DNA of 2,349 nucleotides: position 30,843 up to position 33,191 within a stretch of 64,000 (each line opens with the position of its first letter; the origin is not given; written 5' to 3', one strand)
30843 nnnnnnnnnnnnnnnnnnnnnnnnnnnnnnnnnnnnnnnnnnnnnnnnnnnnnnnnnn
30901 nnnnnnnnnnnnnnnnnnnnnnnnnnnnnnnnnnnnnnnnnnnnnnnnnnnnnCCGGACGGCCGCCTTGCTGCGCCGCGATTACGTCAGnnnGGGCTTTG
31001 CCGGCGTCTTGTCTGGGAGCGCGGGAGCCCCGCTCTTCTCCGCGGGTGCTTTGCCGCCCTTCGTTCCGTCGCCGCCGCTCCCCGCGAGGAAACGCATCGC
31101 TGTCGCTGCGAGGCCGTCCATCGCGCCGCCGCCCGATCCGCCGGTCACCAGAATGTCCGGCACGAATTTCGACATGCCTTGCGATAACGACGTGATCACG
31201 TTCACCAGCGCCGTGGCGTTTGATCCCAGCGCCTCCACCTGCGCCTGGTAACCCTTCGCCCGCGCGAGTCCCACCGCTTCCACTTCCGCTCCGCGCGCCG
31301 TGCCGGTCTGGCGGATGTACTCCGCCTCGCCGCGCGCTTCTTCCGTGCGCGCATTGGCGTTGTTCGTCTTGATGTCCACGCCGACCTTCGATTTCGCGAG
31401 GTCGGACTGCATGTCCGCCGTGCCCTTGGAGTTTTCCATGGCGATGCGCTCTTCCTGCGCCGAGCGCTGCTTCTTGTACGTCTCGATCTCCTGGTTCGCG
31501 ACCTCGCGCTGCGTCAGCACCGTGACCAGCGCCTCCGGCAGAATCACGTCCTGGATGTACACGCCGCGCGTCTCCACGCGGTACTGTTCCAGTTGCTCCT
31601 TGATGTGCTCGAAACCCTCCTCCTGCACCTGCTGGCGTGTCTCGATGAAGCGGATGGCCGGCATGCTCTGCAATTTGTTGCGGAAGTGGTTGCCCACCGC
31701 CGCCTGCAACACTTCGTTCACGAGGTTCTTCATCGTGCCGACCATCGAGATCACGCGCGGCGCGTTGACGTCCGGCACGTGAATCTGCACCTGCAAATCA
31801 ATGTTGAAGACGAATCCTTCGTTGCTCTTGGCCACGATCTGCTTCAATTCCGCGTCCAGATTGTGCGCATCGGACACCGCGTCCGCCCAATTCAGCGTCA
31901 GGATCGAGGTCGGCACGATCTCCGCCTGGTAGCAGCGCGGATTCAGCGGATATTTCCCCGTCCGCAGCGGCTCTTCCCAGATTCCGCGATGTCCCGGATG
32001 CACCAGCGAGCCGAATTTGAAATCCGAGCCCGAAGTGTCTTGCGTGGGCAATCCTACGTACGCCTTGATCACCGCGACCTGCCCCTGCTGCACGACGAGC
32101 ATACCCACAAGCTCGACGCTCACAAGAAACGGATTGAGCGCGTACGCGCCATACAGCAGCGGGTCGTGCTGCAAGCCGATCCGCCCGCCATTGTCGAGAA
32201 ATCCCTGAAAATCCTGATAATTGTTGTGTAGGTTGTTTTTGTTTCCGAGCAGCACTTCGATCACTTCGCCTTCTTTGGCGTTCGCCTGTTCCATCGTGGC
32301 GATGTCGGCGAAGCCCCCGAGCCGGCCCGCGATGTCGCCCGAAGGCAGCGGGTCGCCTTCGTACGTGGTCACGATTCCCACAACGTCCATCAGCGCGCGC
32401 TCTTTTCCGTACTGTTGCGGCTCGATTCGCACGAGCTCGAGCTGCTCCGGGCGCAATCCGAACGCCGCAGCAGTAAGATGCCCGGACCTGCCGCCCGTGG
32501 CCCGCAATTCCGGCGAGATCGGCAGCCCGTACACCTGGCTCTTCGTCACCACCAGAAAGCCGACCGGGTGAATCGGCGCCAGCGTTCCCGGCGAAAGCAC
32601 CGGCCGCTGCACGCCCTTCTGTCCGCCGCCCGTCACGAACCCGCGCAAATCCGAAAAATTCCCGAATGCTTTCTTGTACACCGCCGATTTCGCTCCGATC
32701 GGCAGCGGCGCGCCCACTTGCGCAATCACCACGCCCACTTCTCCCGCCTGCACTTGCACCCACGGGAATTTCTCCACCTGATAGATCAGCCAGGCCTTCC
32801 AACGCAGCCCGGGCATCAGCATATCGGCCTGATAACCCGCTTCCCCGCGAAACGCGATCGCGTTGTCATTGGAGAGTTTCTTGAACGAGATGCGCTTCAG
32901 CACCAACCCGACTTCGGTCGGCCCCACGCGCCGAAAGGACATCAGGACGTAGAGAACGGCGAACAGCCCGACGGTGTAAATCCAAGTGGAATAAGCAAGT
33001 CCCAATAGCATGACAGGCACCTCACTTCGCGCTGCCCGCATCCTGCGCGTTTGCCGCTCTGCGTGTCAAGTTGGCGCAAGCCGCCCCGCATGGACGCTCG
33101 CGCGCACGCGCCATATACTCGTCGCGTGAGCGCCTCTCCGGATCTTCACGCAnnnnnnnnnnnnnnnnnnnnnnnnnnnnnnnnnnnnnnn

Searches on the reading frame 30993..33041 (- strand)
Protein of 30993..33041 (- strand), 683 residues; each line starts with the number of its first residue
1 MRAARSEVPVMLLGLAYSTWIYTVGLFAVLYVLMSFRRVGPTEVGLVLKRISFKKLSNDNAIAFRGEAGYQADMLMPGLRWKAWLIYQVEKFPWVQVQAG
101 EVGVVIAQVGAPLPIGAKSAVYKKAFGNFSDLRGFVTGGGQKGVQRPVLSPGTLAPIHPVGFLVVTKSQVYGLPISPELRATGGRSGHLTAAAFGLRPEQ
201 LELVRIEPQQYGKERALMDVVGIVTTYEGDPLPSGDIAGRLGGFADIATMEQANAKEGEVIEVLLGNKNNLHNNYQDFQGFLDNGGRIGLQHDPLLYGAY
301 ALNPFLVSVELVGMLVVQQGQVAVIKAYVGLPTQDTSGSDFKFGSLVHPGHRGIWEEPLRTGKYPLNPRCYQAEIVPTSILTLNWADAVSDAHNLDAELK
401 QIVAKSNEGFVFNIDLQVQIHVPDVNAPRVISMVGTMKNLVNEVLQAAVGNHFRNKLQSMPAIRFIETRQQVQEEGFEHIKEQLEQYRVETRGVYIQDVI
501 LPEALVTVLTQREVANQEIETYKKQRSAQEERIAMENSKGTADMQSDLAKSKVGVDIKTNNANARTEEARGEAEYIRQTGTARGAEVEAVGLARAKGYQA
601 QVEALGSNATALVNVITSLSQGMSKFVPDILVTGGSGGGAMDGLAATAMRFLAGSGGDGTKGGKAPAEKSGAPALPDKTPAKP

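Call 52: search_protein_families(library=pfam, proteins=[window:30993-33041:-], max_evalue=0.00001)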
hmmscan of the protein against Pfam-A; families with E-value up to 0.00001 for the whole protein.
window:30993-33041:- (683 aa): 1 family
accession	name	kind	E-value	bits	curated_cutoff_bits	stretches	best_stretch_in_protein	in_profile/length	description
PF01145.31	Band_7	-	1.3e-17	64.9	23.6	1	316-529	2-175/176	SPFH domain / Band 7 family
